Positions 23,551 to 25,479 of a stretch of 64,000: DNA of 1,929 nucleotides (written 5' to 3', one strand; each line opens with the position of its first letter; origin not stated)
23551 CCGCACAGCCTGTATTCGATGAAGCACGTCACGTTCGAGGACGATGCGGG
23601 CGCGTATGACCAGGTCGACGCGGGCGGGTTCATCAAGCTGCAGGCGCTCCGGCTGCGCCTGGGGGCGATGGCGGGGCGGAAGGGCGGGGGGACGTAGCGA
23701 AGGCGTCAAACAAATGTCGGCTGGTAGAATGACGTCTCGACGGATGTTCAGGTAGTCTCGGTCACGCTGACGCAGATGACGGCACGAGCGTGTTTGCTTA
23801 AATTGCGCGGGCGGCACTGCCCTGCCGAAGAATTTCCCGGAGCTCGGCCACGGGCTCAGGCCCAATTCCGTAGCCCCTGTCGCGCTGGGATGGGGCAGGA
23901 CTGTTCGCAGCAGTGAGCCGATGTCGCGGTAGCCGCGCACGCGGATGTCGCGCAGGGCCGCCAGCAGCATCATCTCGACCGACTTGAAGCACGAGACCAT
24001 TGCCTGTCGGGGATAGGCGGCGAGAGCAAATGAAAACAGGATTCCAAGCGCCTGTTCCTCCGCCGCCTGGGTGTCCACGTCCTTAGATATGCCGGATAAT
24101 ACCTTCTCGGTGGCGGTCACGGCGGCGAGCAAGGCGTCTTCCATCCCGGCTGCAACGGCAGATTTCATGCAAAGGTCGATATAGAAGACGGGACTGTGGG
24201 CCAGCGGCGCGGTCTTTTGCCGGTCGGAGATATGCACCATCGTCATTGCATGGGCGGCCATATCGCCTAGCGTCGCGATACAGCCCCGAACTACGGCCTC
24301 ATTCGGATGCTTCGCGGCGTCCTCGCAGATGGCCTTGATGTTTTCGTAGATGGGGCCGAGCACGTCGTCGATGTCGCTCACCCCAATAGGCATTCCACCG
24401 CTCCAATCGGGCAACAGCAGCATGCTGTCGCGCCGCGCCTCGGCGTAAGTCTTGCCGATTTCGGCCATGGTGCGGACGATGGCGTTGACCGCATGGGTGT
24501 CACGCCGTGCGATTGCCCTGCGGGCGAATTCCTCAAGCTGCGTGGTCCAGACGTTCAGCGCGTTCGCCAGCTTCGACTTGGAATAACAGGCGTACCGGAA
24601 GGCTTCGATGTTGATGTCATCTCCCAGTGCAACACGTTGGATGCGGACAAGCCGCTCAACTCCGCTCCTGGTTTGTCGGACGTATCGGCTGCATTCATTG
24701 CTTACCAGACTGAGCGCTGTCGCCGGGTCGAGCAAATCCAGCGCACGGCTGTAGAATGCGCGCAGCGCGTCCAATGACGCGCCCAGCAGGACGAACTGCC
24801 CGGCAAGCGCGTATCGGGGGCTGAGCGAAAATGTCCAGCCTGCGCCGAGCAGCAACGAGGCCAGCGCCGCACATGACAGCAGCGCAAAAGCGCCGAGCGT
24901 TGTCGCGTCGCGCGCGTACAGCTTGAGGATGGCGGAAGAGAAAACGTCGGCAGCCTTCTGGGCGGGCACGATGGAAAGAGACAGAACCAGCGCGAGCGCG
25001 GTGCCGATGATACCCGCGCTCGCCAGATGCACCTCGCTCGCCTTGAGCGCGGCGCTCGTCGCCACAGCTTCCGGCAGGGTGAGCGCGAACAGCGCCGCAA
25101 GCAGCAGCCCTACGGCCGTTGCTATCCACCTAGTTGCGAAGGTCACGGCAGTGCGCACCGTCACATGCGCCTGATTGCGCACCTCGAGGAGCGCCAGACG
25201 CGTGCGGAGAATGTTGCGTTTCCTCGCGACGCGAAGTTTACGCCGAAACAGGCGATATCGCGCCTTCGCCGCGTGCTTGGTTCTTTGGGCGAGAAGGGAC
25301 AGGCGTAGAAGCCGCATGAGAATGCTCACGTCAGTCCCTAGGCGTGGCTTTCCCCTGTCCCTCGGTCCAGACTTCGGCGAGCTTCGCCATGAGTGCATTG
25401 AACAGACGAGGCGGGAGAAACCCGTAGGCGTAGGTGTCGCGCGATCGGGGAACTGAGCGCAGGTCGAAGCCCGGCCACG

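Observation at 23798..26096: Islet between argG and fba that looks more A/T-rich: a Phd/YefM-PemK-like toxin-antitoxin pair in an apparent operon with a ~500-aa 4-TM protein of unknown function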

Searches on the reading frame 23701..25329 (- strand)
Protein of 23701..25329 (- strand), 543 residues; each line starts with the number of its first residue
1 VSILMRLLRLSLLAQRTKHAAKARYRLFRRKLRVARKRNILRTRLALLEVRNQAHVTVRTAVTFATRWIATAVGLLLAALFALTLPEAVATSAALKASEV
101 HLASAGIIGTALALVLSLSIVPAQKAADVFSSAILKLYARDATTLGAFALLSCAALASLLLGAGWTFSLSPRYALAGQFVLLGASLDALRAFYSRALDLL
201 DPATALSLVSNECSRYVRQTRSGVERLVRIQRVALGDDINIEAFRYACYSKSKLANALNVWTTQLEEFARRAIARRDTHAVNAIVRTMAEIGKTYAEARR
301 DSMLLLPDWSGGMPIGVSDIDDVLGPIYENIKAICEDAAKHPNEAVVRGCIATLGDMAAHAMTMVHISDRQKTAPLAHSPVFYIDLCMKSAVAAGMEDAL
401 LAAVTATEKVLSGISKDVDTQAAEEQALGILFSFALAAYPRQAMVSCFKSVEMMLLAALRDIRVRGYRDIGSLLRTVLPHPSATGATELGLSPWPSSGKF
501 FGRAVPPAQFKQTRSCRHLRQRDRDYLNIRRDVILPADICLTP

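Call 5: search_protein_families(library=pfam, proteins=[window:23701-25329:-], max_evalue=0.01)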
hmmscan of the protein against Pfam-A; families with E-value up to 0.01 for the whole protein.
window:23701-25329:- (543 aa): 0 families

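Call 6: search_protein_families(library=padloc, proteins=[window:23701-25329:-], max_evalue=0.01)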
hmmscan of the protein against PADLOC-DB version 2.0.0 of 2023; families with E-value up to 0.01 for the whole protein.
window:23701-25329:- (543 aa): 0 families

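Call 7: find_homologous_proteins(query=window:23701-25329:-)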
Query window:23701-25329:- (543 aa): 94 proteins with E <= 0.001 among 8000 candidates.
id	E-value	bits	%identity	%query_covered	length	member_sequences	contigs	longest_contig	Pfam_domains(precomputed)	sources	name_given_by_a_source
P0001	7.8e-237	805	81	88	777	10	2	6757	-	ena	-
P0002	1.9e-233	794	79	87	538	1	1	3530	-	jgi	-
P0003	2.8e-232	790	79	89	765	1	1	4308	-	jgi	jgi:hypothetical protein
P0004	4.8e-228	776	80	85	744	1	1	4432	-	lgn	-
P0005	4.5e-226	770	76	89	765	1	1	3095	-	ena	-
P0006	5.0e-226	769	81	79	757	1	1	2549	-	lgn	-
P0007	2.8e-212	724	75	87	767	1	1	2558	-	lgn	-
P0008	4.9e-210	717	78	80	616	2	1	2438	-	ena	-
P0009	3.5e-206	704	72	84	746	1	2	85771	-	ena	-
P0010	5.2e-205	700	78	79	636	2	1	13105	-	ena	-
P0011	1.6e-204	698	76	80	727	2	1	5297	-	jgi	jgi:hypothetical protein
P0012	1.2e-200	686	72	84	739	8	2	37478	-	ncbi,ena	-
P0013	1.6e-200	685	71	86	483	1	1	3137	-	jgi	jgi:hypothetical protein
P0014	2.3e-200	685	72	84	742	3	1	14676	-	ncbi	-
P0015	2.2e-189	649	67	86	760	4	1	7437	-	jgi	-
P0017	1.4e-182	626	63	92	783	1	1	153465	-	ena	-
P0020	4.3e-175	601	67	80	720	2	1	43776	-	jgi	jgi:hypothetical protein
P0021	1.2e-174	600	61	91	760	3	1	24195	-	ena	-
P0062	3.4e-103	364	47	76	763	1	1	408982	-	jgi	jgi:hypothetical protein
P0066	4.4e-101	357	42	92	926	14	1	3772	PF02661.24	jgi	jgi:death-on-curing family protein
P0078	3.2e-96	341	41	90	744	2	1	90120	-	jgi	-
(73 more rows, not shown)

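Call 9: find_encoding_contigs(protein=P0001, flank=5000, max_places=4)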
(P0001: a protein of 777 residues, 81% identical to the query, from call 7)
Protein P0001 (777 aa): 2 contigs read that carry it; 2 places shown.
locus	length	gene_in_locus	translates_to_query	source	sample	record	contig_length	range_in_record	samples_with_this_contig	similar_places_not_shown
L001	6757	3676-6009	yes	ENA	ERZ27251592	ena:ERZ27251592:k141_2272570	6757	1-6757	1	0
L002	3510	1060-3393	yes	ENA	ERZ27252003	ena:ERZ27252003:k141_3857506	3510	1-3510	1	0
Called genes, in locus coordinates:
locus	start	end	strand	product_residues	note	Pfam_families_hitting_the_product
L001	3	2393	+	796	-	?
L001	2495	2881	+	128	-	-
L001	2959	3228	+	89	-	PF02604:PhdYeFM_antitox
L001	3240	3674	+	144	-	-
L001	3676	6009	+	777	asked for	-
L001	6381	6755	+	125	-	?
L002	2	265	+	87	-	?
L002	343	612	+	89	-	PF02604:PhdYeFM_antitox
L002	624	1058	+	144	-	-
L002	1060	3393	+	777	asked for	-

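Call 11: find_encoding_contigs(protein=P0017, flank=5000, max_places=2)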
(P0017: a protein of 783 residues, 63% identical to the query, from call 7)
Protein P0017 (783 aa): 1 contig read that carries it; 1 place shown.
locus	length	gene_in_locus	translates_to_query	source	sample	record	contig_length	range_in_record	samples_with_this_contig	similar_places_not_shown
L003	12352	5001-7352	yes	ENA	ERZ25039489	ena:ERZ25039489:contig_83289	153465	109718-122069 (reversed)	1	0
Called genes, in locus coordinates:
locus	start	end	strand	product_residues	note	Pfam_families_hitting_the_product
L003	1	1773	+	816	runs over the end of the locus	PF04313:HSDR_N, PF13588:HSDR_N_2, PF00270:DEAD, PF04851:ResIII, PF18766:SWI2_SNF2, PF00271:Helicase_C (faint), PF08463:EcoEI_R_C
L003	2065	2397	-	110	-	-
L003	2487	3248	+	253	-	PF02384:N6_Mtase, PF07669:Eco57I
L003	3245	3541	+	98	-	-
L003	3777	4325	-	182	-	-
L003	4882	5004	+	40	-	-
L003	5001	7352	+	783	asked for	-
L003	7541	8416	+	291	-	PF02899:Phage_int_SAM_1 (weak), PF13495:Phage_int_SAM_4, PF00589:Phage_integrase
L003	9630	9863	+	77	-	-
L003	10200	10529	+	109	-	PF02604:PhdYeFM_antitox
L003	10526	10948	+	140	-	PF01850:PIN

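Call 12: find_encoding_contigs(protein=P0062, flank=5000, max_places=2)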
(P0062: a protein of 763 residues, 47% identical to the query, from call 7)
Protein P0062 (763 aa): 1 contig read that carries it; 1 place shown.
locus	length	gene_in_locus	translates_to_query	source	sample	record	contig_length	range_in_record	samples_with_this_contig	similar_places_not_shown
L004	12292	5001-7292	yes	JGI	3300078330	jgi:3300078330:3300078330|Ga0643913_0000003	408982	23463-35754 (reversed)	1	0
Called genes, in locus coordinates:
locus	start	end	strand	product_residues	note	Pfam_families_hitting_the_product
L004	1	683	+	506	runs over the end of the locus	PF00496:SBP_bac_5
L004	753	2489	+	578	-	PF01979:Amidohydro_1 (faint), PF07969:Amidohydro_3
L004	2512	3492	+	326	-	PF03401:TctC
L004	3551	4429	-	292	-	PF13565:HTH_32 (faint), PF00665:rve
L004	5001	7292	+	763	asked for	-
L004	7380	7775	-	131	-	-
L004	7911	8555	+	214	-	PF13338:AbiEi_4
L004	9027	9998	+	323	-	PF16868:NMT1_3, PF09084:NMT1 (weak), PF12974:Phosphonate-bd (weak)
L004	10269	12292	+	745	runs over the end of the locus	PF06808:DctM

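Call 13: find_encoding_contigs(protein=P0078, flank=5000, max_places=2)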
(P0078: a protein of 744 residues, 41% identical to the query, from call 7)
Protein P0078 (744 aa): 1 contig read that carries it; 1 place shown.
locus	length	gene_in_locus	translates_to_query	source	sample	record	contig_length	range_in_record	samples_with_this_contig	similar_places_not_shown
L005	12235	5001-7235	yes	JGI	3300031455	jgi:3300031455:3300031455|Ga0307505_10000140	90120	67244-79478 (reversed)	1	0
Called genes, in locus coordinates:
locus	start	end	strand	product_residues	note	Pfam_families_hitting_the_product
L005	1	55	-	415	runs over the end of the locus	-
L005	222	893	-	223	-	PF02589:LUD_dom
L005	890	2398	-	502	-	PF02589:LUD_dom, PF13187:Fer4_9 (faint), PF00037:Fer4 (faint), PF13183:Fer4_8, PF12798:Fer4_3 (faint), PF12838:Fer4_7 (weak), PF13534:Fer4_17 (faint), PF11870:LutB_C (weak)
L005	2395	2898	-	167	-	PF13302:Acetyltransf_3, PF13420:Acetyltransf_4, PF00583:Acetyltransf_1, PF13508:Acetyltransf_7, PF08445:FR47 (weak)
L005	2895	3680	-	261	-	PF02754:CCG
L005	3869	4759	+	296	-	-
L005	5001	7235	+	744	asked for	-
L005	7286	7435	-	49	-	PF02560:Cyanate_lyase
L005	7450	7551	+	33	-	-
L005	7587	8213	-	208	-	PF00440:TetR_N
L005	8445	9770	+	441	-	-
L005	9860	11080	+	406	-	PF00196:GerE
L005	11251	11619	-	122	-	PF13686:DrsE_2 (faint), PF02635:DsrE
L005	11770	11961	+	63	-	-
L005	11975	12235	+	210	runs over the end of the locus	-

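Call 15: find_related_loci(query=A1, collection=genome_contigs, flank=4000)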
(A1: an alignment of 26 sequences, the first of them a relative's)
Query A1 (777 aa) in genome_contigs; peptide patterns used: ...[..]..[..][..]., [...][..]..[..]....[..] (x = any residue, [..] = any of these).
396 stretches matched a pattern; 7 encode a relative of the query (tblastn E <= 1e-3); 7 distinct loci.
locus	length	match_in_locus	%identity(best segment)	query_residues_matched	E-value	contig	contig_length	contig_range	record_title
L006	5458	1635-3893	64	11-768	0e+0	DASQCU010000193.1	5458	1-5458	MAG TPA_asm: Beijerinckia sp. isolate SMAG_U11707 k141_2897163, whole genome shotgun sequence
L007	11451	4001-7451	45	11-758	1e-121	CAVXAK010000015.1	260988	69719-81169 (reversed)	MAG: uncultured Alphaproteobacteria bacterium isolate MFD05377.bin.1.15 genome assembly, contig: contig_42882, whole gen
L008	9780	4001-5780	45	17-617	2e-125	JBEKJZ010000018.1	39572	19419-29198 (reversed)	MAG: Xanthobacteraceae bacterium isolate SPRUCE 335 SPRUCE_335_18, whole genome shotgun sequence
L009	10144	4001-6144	37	28-761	7e-96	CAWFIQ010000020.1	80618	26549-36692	MAG: uncultured Alphaproteobacteria bacterium isolate MFD01916.bin.1.16 genome assembly, contig: contig_27601, whole gen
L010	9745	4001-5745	38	104-694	2e-87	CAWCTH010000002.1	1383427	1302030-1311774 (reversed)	MAG: uncultured Acidimicrobiales bacterium isolate MFD05442.bin.2.293 genome assembly, contig: contig_1637, whole genome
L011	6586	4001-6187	44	16-755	8e-171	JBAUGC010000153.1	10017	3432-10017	MAG: Xanthobacteraceae bacterium isolate MFD10772_ilm_asm_bin28 k127_184392, whole genome shotgun sequence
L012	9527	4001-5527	39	66-587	5e-70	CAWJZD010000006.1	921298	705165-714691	MAG: uncultured Alphaproteobacteria bacterium isolate MFD06742.bin.3.764 genome assembly, contig: contig_3257, whole gen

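Call 19: find_encoding_contigs(protein=P0066, flank=4000, max_places=3)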
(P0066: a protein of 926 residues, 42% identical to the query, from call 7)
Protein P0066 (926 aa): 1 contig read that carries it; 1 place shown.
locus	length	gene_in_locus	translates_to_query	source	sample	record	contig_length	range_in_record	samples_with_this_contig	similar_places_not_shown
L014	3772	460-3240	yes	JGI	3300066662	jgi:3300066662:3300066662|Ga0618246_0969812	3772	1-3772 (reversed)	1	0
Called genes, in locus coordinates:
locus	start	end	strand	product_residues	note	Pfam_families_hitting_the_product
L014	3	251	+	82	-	?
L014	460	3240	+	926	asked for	PF02661:Fic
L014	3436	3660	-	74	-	PF12728:HTH_17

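Call 21: find_encoding_contigs(protein=P0009, flank=4000, max_places=2)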
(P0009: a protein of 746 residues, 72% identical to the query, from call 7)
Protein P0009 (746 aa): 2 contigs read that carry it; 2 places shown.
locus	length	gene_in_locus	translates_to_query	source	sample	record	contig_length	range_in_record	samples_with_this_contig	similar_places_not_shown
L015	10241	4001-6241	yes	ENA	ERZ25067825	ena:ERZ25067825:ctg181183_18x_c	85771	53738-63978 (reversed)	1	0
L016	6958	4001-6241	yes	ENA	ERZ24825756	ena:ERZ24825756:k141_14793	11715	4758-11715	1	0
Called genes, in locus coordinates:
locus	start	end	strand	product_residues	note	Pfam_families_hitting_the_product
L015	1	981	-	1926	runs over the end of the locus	PF19077:Big_13, PF17936:Big_6, PF19077:Big_13, PF17936:Big_6, PF19077:Big_13, PF17936:Big_6, PF19077:Big_13, PF13517:FG-GAP_3, +26 more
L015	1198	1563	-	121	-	-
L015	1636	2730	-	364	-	PF13384:HTH_23, PF06056:Terminase_5 (weak), PF13518:HTH_28, PF13551:HTH_29, PF13565:HTH_32, PF13358:DDE_3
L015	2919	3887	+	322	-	PF02899:Phage_int_SAM_1, PF13495:Phage_int_SAM_4 (weak), PF00589:Phage_integrase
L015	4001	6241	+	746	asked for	-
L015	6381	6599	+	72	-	PF15937:PrlF_antitoxin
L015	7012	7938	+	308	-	PF14267:DUF4357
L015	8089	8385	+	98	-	PF05406:WGR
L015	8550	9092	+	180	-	PF00589:Phage_integrase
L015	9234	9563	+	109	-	PF05443:ROS_MUCR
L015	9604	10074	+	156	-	PF13340:DUF4096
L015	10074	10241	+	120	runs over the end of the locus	PF01609:DDE_Tnp_1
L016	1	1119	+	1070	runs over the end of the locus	PF00989:PAS (faint), PF13426:PAS_9 (faint), PF08447:PAS_3, PF08448:PAS_4, PF08447:PAS_3, PF00512:HisKA, PF02518:HATPase_c, PF00072:Response_reg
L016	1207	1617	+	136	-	PF00072:Response_reg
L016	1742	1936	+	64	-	-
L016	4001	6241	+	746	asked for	-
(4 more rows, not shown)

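Call 22: find_encoding_contigs(protein=P0012, flank=4000, max_places=2)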
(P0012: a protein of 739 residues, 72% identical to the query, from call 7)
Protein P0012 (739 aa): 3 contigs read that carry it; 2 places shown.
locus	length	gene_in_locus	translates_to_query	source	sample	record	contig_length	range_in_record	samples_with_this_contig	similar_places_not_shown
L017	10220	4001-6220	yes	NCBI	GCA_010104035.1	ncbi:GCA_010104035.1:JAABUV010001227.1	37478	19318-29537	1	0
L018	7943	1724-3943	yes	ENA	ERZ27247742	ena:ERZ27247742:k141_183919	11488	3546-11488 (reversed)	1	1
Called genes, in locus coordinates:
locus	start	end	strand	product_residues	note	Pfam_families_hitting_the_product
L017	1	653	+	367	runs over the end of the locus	PF02746:MR_MLE_N, PF13378:MR_MLE_C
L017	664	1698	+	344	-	PF05544:Pro_racemase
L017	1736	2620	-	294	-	PF00106:adh_short, PF08659:KR, PF13561:adh_short_C2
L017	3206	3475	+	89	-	PF02604:PhdYeFM_antitox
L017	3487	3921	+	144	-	-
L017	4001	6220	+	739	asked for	-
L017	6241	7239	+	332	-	PF14279:HNH_5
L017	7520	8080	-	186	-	PF00239:Resolvase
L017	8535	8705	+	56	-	-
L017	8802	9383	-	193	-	PF00239:Resolvase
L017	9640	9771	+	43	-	-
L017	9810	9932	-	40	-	-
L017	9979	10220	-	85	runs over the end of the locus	-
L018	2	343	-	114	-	?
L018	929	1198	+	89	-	PF02604:PhdYeFM_antitox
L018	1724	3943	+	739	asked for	-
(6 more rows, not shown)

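Call 23: find_encoding_contigs(protein=P0021, flank=4000, max_places=2)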
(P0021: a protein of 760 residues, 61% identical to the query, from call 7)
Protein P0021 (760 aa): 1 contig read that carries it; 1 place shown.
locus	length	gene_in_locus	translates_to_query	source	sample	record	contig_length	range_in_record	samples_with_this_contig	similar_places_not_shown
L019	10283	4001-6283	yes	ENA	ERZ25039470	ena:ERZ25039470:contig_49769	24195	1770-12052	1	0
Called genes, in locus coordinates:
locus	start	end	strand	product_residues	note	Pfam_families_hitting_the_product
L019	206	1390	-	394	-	PF00144:Beta-lactamase (weak), PF00768:Peptidase_S11, PF13354:Beta-lactamase2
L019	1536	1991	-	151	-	PF06904:Extensin-like_C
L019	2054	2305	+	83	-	-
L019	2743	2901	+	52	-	-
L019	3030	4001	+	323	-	PF02899:Phage_int_SAM_1, PF13495:Phage_int_SAM_4 (weak), PF00589:Phage_integrase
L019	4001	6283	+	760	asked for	-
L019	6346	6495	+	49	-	-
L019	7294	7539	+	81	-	-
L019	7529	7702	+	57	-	PF04555:XhoI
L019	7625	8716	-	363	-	PF07669:Eco57I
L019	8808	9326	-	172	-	-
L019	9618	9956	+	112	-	-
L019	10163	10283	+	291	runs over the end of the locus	-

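Call 25: search_protein_families(library=pfam, proteins=[P0001, P0066, P0017, P0078], max_evalue=1)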
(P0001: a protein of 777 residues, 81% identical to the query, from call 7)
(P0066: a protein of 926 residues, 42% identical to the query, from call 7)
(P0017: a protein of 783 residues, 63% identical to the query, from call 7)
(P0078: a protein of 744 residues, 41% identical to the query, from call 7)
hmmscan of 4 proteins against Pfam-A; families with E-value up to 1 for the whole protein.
P0001 (777 aa): 1 family
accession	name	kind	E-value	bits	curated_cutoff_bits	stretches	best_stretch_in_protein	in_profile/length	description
PF10011.15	DUF2254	-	0.00041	19.7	28.8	1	71-221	11-168/368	Predicted membrane protein (DUF2254)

P0066 (926 aa): 1 family
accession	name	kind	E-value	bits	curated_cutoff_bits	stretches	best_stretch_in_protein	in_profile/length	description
PF02661.23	Fic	-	8.7e-13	49.4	24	1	7-88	2-93/93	Fic/DOC family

P0017 (783 aa): 3 families
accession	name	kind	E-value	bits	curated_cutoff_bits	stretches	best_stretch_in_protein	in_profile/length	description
PF10011.15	DUF2254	-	0.001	18.4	28.8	1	95-238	16-171/368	Predicted membrane protein (DUF2254)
PF00487.30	FA_desaturase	-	0.44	10.7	29.7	0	17-103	77-165/253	Fatty acid desaturase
PF14163.11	SieB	-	0.55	10.3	26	0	91-154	1-62/147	Super-infection exclusion protein B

P0078 (744 aa): 0 families

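Call 26: search_protein_families(library=ncbifam, proteins=[P0001], max_evalue=0.1)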
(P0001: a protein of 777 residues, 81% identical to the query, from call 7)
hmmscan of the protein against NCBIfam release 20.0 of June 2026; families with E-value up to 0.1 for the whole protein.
P0001 (777 aa): 0 families

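Call 36: find_related_loci(query=A1, collection=metagenome_contigs, flank=3500)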
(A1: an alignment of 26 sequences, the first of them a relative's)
Query A1 (777 aa) in metagenome_contigs; peptide patterns used: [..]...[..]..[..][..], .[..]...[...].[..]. (x = any residue, [..] = any of these).
599 stretches matched a pattern (row limit reached: there are more); 33 encode a relative of the query (tblastn E <= 1e-3); 33 distinct loci.
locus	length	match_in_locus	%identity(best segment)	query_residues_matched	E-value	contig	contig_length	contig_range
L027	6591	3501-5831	100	1-777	0e+0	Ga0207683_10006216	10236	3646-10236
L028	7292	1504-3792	73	1-763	0e+0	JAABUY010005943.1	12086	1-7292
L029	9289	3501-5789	73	1-763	0e+0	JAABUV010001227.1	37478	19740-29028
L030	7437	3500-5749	70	9-758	0e+0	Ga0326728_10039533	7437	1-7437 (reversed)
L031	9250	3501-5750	70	9-758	0e+0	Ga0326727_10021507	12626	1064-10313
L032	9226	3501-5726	64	22-768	0e+0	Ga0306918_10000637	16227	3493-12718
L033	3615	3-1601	84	232-763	0e+0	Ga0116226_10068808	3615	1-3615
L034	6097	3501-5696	55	24-758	0e+0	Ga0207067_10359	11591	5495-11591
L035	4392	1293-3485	45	22-763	0e+0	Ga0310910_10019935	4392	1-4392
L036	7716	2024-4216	45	22-763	0e+0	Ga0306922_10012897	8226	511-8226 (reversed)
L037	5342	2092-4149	48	58-755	0e+0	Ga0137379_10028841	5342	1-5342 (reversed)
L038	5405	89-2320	44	17-765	2e-179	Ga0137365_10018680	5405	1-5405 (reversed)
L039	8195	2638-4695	44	59-755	2e-165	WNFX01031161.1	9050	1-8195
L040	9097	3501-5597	44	58-767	1e-162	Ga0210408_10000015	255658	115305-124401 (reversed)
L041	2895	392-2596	39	22-762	2e-159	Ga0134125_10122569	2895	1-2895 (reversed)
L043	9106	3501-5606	38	18-760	5e-137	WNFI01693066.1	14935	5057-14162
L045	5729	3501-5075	47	63-590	6e-128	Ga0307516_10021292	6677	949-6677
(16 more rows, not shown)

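Call 38: predict_structure(alignment_id=A1)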
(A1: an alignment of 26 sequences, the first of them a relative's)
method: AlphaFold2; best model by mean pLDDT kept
length: 777 residues; sequences in the alignment: 26
mean_pLDDT: 85.6   pTM: 0.76
mean pLDDT of the five models: 85.6, 84.0, 83.1, 82.7, 81.6
residues with pLDDT >= 90: 366; 70-90: 312; 50-70: 76; < 50: 23
segments of 3 or more residues with pLDDT < 50: 1-4, 667-670, 763-773, 775-777
pLDDT, mean of each block of 10 residues (from residue 1): 51 74 84 86 85 75 71 85 71 69 87 78 61 69 84 89 78 85 88 80 82 93 92 78 88 91 91 90 95 93 78 67 92 96 96 96 86 89 97 95 96 90 93 94 90 96 86 91 93 75 89 96 92 91 95 91 88 96 94 93 94 76 91 96 95 93 65 85 96 95 91 88 92 79 74 88 47 47
secondary structure, 60 per line:
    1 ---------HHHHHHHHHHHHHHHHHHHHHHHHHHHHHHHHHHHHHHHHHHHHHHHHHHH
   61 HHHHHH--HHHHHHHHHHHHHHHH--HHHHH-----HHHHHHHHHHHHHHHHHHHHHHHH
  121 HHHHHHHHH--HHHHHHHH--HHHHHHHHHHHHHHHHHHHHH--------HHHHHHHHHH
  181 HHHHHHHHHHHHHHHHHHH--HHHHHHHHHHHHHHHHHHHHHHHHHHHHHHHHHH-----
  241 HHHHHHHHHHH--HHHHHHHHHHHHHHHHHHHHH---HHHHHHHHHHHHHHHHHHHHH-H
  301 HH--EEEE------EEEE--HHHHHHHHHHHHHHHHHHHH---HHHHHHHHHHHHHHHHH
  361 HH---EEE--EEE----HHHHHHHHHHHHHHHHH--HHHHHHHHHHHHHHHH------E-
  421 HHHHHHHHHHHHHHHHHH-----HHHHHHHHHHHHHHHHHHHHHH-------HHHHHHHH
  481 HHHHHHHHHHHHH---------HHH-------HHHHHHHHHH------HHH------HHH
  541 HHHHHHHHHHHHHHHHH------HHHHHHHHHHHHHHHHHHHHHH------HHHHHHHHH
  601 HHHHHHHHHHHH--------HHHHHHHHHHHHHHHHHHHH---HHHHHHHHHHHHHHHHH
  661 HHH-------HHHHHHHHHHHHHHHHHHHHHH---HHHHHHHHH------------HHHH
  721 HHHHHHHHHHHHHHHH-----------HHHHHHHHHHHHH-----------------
elements in order (helices of 4 or more, strands of 3 or more residues): H10-66 H69-84 H87-91 H97-129 H132-139 H142-162 H171-199 H202-235 H241-251 H254-274 H278-298 E305-308 E315-318 H321-340 H344-362 E366-368 E371-373 H378-394 H397-412 H421-438 H444-465 H473-493 H513-522 H538-557 H564-585 H592-612 H621-640 H644-663 H671-692 H696-704 H717-736 H748-760

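Call 42: fold_search(model_id=the predicted structure, library=pdb)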
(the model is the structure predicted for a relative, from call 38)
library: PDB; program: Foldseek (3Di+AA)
matches with E <= 10: 945; with E <= 0.001: 4
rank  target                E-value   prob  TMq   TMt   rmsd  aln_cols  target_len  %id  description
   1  7rdr_A                2.3e-05  1.00  0.26  0.36  13.0       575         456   11  Circular tandem repeat protein with novel repeat topology and enhanced subunit contact surfaces (released 2021-09-01)
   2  8ga7                  4.1e-04  0.91  0.10  0.12  22.5       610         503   12  Geometrically programmable nanomaterial construction using regularized protein building blocks (released 2024-03-13)
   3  8cmk_A                5.1e-04  0.92  0.12  0.11  30.6       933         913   13  Transportin-3 TNPO3 in complex with RSY region of CIRBP (released 2024-03-06)
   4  6xr1                  7.7e-04  1.00  0.18  0.24  26.0       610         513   14  Computationally designed right-handed alpha/alpha single-chain toroid with 9 repeats (released 2021-07-14)
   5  7n6g_1H               1.2e-03  0.94  0.14  0.13  25.7       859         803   12  C1 of central pair (released 2022-05-18)
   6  8v3b_a                2.4e-03  1.00  0.16  0.26  18.0       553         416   11  Computational Designed Nanocage O43_129_+4 (released 2024-03-13)
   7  4c0p_A                2.5e-03  0.80  0.13  0.11  29.8       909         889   10  Unliganded Transportin 3 (released 2014-01-22)
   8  9mg8_B                4.8e-03  0.99  0.13  0.24  23.3       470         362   13  Crystal Structure of b-iTHR-110 (released 2025-12-17)
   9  4c0o_B                5.8e-03  0.99  0.23  0.20  25.3       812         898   14  Transportin 3 in complex with phosphorylated ASF/SF2 (released 2014-01-22)
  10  8gel_A                5.8e-03  0.69  0.10  0.13  26.9       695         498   13  Cryo-EM structure of synthetic tetrameric building block sC4 (released 2024-03-13)
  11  8f1e_A                7.0e-03  0.84  0.15  0.14  24.7       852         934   12  Cryo-EM structure of Kap114 bound to Gsp1 (RanGTP) and H2A-H2B (released 2023-07-26)
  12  4xpd_A                7.3e-03  0.47  0.10  0.10  34.1       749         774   12  Crystal structure of yeast N-terminal acetyltransferase NatE (ppGpp) in complex with a bisubstrate (released 2016-07-20)
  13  7ue2_A                1.2e-02  1.00  0.17  0.34  13.3       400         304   12  Crystal structure of designed helical repeat protein RPB_PLP3_R6 bound to PLPx6 peptide (released 2023-03-29)
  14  5dlq_A                1.3e-02  0.63  0.13  0.11  30.0       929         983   10  Crystal structure of RanGTP-Exportin 4-eIF5A complex (released 2016-06-22)
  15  5a7d_H                1.4e-02  0.89  0.12  0.21  18.9       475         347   12  Tetrameric assembly of LGN with Inscuteable (released 2016-08-03)
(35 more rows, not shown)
